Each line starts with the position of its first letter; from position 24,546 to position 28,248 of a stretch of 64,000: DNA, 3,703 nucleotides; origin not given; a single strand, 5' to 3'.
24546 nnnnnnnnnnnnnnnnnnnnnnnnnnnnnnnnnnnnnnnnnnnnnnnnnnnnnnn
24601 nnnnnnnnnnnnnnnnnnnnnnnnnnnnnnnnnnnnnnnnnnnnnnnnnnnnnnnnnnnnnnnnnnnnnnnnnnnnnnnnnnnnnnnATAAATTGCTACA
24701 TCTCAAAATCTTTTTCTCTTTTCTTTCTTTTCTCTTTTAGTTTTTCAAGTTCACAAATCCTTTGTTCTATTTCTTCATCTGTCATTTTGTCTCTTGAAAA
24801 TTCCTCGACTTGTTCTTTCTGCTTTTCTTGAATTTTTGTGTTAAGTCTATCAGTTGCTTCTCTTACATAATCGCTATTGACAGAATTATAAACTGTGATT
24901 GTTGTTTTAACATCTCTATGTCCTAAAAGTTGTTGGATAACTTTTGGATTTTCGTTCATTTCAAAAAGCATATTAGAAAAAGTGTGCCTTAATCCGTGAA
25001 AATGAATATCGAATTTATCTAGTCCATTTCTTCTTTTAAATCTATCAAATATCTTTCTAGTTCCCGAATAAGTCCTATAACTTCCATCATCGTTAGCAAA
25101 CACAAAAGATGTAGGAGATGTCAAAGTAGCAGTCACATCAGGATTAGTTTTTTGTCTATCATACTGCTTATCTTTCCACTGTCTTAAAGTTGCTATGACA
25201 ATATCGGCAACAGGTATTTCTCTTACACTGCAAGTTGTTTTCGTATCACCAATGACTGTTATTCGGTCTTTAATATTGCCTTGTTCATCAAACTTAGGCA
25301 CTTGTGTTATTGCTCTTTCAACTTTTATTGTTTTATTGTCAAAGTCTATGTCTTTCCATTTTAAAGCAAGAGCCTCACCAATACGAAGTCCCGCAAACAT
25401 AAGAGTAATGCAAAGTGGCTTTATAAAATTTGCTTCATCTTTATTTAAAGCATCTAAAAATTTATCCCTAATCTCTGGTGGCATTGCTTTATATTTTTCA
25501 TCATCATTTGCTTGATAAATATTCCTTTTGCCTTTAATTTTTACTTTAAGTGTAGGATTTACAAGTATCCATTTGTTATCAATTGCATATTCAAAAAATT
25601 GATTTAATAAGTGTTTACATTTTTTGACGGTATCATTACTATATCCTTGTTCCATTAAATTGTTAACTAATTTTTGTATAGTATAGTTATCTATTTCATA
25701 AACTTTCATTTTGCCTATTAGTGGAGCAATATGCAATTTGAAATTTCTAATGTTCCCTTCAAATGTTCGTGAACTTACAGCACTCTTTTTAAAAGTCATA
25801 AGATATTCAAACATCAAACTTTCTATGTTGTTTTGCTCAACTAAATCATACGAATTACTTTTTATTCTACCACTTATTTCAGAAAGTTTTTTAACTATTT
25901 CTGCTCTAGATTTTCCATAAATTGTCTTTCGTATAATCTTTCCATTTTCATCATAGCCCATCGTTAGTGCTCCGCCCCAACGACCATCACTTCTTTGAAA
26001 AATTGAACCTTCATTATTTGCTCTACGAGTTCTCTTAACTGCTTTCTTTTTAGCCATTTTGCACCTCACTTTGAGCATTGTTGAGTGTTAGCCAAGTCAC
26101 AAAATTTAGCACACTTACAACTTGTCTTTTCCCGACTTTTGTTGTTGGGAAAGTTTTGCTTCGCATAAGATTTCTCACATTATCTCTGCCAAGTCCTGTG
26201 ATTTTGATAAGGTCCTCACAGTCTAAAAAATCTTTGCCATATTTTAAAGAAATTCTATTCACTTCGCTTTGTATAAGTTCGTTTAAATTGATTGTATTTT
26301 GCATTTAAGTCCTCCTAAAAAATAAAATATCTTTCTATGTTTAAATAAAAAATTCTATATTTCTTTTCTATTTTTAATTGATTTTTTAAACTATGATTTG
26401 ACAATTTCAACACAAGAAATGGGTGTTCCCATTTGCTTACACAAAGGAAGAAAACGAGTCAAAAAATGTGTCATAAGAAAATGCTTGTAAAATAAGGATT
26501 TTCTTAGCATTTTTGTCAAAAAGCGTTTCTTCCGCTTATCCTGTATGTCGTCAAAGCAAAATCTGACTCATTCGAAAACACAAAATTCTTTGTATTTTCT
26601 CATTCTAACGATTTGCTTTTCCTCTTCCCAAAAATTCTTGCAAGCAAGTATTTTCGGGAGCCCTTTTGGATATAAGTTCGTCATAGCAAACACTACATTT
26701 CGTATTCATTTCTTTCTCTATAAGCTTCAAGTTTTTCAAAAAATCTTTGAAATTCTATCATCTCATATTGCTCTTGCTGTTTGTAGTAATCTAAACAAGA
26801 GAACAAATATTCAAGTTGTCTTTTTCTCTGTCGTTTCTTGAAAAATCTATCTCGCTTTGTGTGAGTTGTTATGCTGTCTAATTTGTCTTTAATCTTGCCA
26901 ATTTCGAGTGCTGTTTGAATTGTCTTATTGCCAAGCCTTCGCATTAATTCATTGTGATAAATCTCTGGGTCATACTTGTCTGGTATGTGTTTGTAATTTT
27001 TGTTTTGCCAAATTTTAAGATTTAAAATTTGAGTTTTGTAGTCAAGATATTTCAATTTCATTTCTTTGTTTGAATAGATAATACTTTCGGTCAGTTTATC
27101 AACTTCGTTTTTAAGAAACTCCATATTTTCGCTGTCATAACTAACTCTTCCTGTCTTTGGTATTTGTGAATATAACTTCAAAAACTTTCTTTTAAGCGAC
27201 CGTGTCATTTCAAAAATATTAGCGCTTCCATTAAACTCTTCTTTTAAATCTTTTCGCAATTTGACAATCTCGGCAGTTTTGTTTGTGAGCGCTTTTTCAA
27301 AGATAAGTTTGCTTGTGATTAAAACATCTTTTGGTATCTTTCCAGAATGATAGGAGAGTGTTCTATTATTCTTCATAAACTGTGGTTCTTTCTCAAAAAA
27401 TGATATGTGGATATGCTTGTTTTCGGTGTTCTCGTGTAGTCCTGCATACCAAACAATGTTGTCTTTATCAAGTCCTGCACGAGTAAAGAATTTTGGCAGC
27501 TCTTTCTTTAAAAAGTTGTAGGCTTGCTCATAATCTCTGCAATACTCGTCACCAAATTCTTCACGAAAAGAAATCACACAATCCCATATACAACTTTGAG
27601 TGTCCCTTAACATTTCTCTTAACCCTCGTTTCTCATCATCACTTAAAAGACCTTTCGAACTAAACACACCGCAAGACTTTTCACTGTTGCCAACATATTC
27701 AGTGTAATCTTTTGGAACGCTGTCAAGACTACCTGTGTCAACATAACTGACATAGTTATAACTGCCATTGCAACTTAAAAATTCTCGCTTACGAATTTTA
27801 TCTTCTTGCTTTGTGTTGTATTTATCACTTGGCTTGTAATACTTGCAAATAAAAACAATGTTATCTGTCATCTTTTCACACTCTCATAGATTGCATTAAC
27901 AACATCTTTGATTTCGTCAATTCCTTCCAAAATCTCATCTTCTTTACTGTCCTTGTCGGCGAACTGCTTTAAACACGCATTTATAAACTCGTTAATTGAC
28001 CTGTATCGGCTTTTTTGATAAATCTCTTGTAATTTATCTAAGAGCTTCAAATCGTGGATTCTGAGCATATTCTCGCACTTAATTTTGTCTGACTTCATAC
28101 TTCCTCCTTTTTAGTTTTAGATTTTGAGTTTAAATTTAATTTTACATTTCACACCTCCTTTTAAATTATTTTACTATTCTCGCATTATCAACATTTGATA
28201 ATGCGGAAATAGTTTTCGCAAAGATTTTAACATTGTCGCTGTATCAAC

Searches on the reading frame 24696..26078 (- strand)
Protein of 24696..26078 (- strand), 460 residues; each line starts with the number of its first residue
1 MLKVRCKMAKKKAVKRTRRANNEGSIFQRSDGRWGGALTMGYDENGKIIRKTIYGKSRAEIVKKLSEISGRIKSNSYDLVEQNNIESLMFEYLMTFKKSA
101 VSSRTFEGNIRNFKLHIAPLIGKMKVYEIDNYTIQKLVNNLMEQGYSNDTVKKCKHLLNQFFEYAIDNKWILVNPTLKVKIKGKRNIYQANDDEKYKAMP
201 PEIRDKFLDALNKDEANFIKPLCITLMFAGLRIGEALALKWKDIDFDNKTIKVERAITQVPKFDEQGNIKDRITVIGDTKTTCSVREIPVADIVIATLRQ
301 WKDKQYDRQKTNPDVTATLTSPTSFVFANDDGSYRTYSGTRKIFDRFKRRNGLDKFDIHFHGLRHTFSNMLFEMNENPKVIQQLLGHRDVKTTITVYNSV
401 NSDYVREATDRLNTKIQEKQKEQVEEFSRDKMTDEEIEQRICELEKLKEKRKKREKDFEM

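Call 7: search_protein_families(library=pfam, proteins=[window:24696-26078:-], max_evalue=0.01)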
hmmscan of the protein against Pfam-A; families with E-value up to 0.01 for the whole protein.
window:24696-26078:- (460 aa): 4 families
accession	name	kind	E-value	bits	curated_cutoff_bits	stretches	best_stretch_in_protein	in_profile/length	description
PF00589.27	Phage_integrase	-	9.3e-26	91.1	27.1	1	206-401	10-169/172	Phage integrase family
PF14659.12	Phage_int_SAM_3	-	6.3e-08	33.2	22.6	1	86-142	3-58/58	Phage integrase, N-terminal SAM-like domain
PF22022.2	Phage_int_M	-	4.6e-07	30.4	27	1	91-179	7-93/96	Phage integrase central domain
PF13102.12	Phage_int_SAM_5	-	0.0011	19.7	22.3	1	103-180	22-97/98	Phage integrase SAM-like domain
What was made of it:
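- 24696..26078 (-): Tyrosine integrase of E1, ending ...KDFEM. Pfam Phage_integrase 9e-26, plus the SAM_3 and Phage_int_M domains (call 7).
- Checked: The integrase at 24696-26078(-) matches Phage_integrase at 9e-26 (call 7) and stops 32 nt upstream of the ATG.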

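Call 62: find_related_loci(query=A7, collection=metagenome_contigs, flank=6000)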
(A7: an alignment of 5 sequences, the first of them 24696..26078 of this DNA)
Query A7 (460 aa) in metagenome_contigs; peptide patterns used: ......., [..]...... (x = any residue, [..] = any of these).
600 stretches matched a pattern (row limit reached: there are more); 44 encode a relative of the query (tblastn E <= 1e-3); 43 distinct loci.
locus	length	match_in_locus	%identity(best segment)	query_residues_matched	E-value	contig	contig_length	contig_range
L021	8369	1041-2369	92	2-441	0e+0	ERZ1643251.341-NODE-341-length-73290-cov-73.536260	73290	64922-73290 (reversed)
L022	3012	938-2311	93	3-460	0e+0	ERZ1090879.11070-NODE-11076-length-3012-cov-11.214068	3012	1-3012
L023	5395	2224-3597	93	3-460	0e+0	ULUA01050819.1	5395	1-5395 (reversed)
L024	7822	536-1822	91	16-441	0e+0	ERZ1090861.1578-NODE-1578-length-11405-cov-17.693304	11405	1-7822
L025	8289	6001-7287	91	16-441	0e+0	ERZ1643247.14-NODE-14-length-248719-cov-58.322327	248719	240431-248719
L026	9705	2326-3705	81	3-460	0e+0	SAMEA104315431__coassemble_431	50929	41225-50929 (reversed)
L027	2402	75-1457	80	2-460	0e+0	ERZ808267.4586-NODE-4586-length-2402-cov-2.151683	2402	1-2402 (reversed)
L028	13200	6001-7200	82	2-401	0e+0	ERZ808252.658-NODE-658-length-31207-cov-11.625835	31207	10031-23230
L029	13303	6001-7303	92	8-441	0e+0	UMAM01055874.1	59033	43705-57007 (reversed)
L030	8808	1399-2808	62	1-460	0e+0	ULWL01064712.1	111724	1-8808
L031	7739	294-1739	55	3-460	5e-177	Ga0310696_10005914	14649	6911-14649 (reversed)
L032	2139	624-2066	54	3-460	0e+0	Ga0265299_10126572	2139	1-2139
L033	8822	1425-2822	58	3-460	5e-173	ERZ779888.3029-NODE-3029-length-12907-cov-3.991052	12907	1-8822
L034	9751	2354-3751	58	3-460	9e-172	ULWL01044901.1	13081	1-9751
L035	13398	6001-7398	58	3-460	4e-171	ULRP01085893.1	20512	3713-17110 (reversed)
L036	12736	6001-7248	61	1-420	1e-169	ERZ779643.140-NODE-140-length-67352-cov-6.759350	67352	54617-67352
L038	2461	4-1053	52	104-460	1e-110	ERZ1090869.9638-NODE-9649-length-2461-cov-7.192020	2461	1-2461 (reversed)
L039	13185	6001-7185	45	8-400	2e-101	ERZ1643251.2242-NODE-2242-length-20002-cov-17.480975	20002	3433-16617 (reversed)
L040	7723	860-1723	54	152-450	3e-98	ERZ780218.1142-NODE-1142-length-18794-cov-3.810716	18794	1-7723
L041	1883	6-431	93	319-460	2e-88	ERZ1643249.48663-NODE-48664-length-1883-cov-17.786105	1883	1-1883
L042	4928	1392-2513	39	11-403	1e-80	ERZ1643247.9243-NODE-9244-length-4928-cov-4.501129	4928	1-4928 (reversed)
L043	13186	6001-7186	45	8-400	6e-86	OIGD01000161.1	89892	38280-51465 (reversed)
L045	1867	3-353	95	344-460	8e-61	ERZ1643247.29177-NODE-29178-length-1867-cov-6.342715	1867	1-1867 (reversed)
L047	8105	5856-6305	62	319-460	4e-49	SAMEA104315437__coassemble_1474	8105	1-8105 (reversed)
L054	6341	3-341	60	359-460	7e-29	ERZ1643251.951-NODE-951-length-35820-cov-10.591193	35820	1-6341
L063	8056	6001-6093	55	390-420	8e-5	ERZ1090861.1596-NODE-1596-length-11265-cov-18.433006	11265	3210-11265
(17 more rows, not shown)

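Call 65: search_protein_families(library=pfam, proteins=[L021:2466-3128:+, L023:3656-4810:+, L030:2868-5627:+, L033:2883-3350:+, L033:3334-3834:+, L036:7958-9217:+, L036:9207-9839:+, L040:1921-2460:+, L043:7579-7995:+, L054:409-1272:+], max_evalue=0.001)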
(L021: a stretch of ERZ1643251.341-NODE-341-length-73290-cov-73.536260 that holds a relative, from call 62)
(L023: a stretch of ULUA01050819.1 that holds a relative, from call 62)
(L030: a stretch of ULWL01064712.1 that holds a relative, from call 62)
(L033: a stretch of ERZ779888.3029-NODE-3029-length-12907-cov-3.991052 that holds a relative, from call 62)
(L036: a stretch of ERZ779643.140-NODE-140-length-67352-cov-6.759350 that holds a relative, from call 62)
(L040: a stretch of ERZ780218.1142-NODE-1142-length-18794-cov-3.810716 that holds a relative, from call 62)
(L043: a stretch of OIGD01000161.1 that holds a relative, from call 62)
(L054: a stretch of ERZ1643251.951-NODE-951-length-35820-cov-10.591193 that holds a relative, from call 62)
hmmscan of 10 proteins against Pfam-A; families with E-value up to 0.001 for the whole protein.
L021:2466-3128:+ (220 aa): 0 families

L023:3656-4810:+ (384 aa): 1 family
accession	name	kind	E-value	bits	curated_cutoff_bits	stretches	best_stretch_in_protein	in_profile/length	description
PF04326.19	SLFN_AlbA_2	-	3.1e-14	53.9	25.3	1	35-146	5-115/118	Schlafen, AlbA_2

L030:2868-5627:+ (919 aa): 2 families
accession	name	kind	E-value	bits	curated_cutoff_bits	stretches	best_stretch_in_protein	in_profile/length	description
PF13304.12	AAA_21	-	0.00049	20.7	27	0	768-836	234-303/304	AAA domain, putative AbiEii toxin, Type IV TA system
PF02463.25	SMC_N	-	0.00064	19.6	40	0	321-850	17-216/220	RecF/RecN/SMC N terminal domain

L033:2883-3350:+ (155 aa): 4 families
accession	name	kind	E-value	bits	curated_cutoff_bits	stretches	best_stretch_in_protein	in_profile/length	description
PF13673.13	Acetyltransf_10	-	6.4e-15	55.7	23.6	1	55-150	29-121/128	Acetyltransferase (GNAT) domain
PF13508.13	Acetyltransf_7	-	4.2e-13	49.9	27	1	63-137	9-83/84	Acetyltransferase (GNAT) domain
PF00583.31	Acetyltransf_1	-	4.7e-13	49.9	20.7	1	36-136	10-116/116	Acetyltransferase (GNAT) family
PF08445.16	FR47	-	9e-06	26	22.1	1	82-139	23-80/86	FR47-like protein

L033:3334-3834:+ (166 aa): 4 families
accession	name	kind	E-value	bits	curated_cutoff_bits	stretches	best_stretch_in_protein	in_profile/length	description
PF00583.31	Acetyltransf_1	-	2.8e-16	60.3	20.7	1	48-155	18-116/116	Acetyltransferase (GNAT) family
PF13508.13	Acetyltransf_7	-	9.2e-13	48.8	27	1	62-156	2-83/84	Acetyltransferase (GNAT) domain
PF13673.13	Acetyltransf_10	-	5.1e-09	36.6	23.6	1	64-157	32-109/128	Acetyltransferase (GNAT) domain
PF13420.13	Acetyltransf_4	-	1.7e-06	28.6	24.3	1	94-156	72-135/155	Acetyltransferase (GNAT) domain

L036:7958-9217:+ (419 aa): 1 family
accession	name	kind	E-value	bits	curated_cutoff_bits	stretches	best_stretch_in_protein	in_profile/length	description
PF13304.12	AAA_21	-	1.8e-23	84.5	27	1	49-350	3-304/304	AAA domain, putative AbiEii toxin, Type IV TA system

L036:9207-9839:+ (210 aa): 1 family
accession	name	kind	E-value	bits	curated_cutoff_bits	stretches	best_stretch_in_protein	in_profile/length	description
PF13707.11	RloB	-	1.7e-06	28.8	31.5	1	15-194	2-194/195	RloB-like protein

L040:1921-2460:+ (179 aa): 1 family
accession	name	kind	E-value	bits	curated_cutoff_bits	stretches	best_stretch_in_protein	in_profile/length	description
PF21814.2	DUF6883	-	7.1e-08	33.1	27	1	72-171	4-100/110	Domain of unknown function (DUF6883)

L043:7579-7995:+ (138 aa): 0 families

L054:409-1272:+ (287 aa): 2 families
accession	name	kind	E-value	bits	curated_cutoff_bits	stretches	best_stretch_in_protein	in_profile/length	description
PF01972.22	SDH_protease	-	4.8e-18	65.6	31.3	1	58-204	92-225/286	ClpP-like SDH-type serine proteinase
PF25145.1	NfeD1b_N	-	0.00017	21.6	40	1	53-120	27-94/189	NfeD1b, N-terminal domain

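Call 66: search_protein_families(library=pfam, proteins=[L027:1511-2104:+, L028:7316-8134:+, L031:1933-2715:+, L038:1273-2310:+, L039:7489-8172:+, L039:8165-9586:+, L041:495-1601:+, L042:416-991:+, L045:357-1688:+, L047:6524-7120:+], max_evalue=0.001)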
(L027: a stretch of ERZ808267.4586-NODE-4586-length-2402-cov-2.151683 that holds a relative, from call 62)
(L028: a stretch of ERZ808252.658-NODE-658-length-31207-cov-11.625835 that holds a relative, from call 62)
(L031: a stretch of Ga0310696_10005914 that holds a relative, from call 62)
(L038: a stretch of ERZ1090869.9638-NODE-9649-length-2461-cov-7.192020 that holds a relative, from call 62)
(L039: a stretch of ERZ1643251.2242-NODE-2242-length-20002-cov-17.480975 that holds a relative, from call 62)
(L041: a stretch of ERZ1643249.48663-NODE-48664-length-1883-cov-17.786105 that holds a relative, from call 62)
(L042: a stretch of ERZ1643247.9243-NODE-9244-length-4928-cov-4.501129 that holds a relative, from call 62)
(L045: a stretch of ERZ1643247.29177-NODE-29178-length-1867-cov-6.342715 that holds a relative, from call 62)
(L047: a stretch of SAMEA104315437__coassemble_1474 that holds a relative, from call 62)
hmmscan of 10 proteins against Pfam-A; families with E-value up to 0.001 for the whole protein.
L027:1511-2104:+ (197 aa): 0 families

L028:7316-8134:+ (272 aa): 1 family
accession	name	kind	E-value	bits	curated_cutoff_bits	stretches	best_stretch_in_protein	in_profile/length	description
PF04383.19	KilA-N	-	7.1e-21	74.5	23.8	1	14-139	10-106/107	KilA-N domain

L031:1933-2715:+ (260 aa): 0 families

L038:1273-2310:+ (345 aa): 1 family
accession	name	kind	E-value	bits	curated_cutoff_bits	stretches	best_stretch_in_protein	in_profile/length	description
PF00579.31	tRNA-synt_1b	-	1.8e-65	221.6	21.1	1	21-300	8-291/292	tRNA synthetases class I (W and Y)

L039:7489-8172:+ (227 aa): 0 families

L039:8165-9586:+ (473 aa): 1 family
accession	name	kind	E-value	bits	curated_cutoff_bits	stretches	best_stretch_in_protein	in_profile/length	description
PF13635.12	DUF4143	-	9.7e-05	22.6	28.1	1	239-325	71-160/160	Domain of unknown function (DUF4143)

L041:495-1601:+ (368 aa): 1 family
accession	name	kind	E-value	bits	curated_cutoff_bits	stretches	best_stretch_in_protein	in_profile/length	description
PF04326.19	SLFN_AlbA_2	-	3.4e-21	76.4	25.3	1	33-148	1-117/118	Schlafen, AlbA_2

L042:416-991:+ (191 aa): 1 family
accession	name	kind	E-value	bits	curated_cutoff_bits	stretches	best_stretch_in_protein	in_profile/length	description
PF18734.6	HEPN_AbiU2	-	5.8e-11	42.7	26.8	1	29-169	19-171/193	AbiU2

L045:357-1688:+ (443 aa): 0 families

L047:6524-7120:+ (198 aa): 0 families
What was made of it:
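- On Mobile-element defence hotspot cargo: HEPN_AbiU2 6e-11 (call 66).
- The slot also carries genes that do not look like defence: two GNATs, a KilA-N protein, an SDH-type protease, and possibly a TrpRS/TyrRS-like gene (calls 65, 66). The slot also holds GNAT acetyltransferases and other genes that do not look like defence (calls 65, 66).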

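Call 67: search_protein_families(library=padloc, proteins=[L021:2466-3128:+, L027:1511-2104:+, L031:1933-2715:+, L039:7489-8172:+, L045:357-1688:+, L047:6524-7120:+, L043:7579-7995:+, L030:2868-5627:+, L036:7958-9217:+, L023:3656-4810:+], max_evalue=0.001)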
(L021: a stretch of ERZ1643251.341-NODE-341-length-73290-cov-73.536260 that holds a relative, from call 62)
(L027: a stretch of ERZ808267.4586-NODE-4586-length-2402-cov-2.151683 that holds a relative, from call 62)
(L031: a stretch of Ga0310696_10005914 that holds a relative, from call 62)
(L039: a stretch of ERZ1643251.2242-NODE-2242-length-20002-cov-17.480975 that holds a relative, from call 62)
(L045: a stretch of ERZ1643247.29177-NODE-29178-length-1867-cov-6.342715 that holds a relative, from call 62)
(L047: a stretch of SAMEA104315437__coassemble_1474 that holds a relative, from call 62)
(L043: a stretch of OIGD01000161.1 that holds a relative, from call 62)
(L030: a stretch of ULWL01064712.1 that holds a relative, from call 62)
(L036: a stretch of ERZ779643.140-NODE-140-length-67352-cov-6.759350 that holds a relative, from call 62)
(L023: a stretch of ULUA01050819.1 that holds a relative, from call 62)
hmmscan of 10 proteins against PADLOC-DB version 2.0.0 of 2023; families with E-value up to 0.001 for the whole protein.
L021:2466-3128:+ (220 aa): 0 families

L027:1511-2104:+ (197 aa): 0 families

L031:1933-2715:+ (260 aa): 0 families

L039:7489-8172:+ (227 aa): 0 families

L045:357-1688:+ (443 aa): 0 families

L047:6524-7120:+ (198 aa): 0 families

L043:7579-7995:+ (138 aa): 0 families

L030:2868-5627:+ (919 aa): 1 family
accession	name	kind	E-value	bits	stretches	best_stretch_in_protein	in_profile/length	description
PDLC02208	Ppl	-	4e-20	69.6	2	767-909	772-888/894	-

L036:7958-9217:+ (419 aa): 15 families
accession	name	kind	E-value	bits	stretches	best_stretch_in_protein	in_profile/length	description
PDLC02335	AbiLi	-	2.4e-61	205.6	1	2-405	48-286/326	AbiLi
PDLC02980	AriA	-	7e-25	86.6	1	49-350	3-304/304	-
PDLC04426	PDC-M12A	-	1.1e-17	62.5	1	3-366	1-339/369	-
PDLC02336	AbiLi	-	6.2e-11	40.4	1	3-353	1-297/340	AbiLi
PDLC04135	mad3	-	4.9e-09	34.2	1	35-352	9-332/374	mads_3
PDLC00271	PtuA1|PtuA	-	4.7e-07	27.7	0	4-84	3-64/421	AAA ATPase domain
PDLC04389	PDC-M07A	-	2.2e-06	25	1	300-377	321-401/443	-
PDLC04182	HEC-01A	-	2.5e-06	24.7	0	283-367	285-366/406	-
PDLC00304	PtuA1|PtuA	-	7.7e-06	23.3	1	3-217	11-206/444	AAA ATPase domain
PDLC04214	HEC-02A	-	1.2e-05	22.8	1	272-349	204-282/338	-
PDLC04611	PDC-M38A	-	1.6e-05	22.6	0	50-353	27-331/383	-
PDLC04176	HEC-01A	-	2.4e-05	21.9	1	51-377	29-346/371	-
PDLC04393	PDC-M07A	-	6.3e-05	20.1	1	285-366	289-370/435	-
PDLC04213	HEC-02A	-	0.00069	17.3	0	3-358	1-285/337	-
PDLC03878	NsnB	-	0.00092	17.1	0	50-405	26-329/345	-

L023:3656-4810:+ (384 aa): 0 families
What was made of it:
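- On Mobile-element defence hotspot cargo: AbiLi 2e-61 with RloB, and Ppl 4e-20 (calls 65, 67).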

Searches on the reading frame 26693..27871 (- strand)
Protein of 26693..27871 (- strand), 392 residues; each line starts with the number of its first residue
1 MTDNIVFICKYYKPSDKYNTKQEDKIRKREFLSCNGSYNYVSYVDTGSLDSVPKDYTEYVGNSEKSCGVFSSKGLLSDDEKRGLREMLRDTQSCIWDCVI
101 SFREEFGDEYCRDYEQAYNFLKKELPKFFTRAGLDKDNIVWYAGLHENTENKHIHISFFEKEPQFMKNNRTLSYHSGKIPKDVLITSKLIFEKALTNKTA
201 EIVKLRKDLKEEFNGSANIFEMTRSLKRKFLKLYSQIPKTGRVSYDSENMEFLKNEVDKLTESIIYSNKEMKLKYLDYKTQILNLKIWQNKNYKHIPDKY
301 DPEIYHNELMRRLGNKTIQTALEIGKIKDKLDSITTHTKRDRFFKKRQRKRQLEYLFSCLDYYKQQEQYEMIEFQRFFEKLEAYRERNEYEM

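Call 7: search_protein_families(library=pfam, proteins=[window:26693-27871:-], max_evalue=0.01)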
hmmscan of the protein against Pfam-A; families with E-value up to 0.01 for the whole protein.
window:26693-27871:- (392 aa): 2 families
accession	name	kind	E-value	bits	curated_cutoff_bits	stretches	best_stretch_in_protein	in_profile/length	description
PF18555.7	MobL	-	2.2e-22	80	28.5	1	29-353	38-364/383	MobL relaxases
PF08775.15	ParB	-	0.0004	21.1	25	1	299-372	48-121/126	ParB family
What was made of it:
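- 26693..27871 (-): MobL/MOBP-type relaxase. With the integrase it makes E1 an integrative mobilizable element. Pfam MobL 2e-22 (call 7).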

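Call 9: search_protein_families(library=ncbifam, proteins=[window:26693-27871:-], max_evalue=1)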
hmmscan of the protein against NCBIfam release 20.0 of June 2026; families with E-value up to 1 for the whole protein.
window:26693-27871:- (392 aa): 2 families
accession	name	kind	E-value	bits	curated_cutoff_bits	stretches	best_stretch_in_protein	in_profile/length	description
NF041498.2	MobP2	subfamily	4.9e-23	82.3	200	1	12-318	22-333/335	MobP2 family relaxase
NF041499.3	MobP3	subfamily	6.5e-22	78.5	150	1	20-286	10-289/315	MobP3 family relaxase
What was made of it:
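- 26693..27871 (-): NCBIfam MobP2/MobP3 about 1e-22, below the cut-offs (call 9).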

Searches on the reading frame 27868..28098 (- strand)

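Call 7: search_protein_families(library=pfam, proteins=[window:27868-28098:-], max_evalue=0.01)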
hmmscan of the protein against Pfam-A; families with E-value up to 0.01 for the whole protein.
window:27868-28098:- (76 aa): 0 families

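Call 11: search_protein_families(library=phrogs, proteins=[window:27868-28098:-], max_evalue=1)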
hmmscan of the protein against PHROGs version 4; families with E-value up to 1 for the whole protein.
window:27868-28098:- (76 aa): 3 families
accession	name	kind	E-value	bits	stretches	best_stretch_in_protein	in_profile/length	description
phrog_7882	-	DNA, RNA and nucleotide metabolism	0.07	13.6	1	6-63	76-139/314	DnaD-like helicase loader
phrog_34585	-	unknown function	0.22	12.4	1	36-74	74-112/150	-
phrog_28679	-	unknown function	0.62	11.3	0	52-72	7-27/77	-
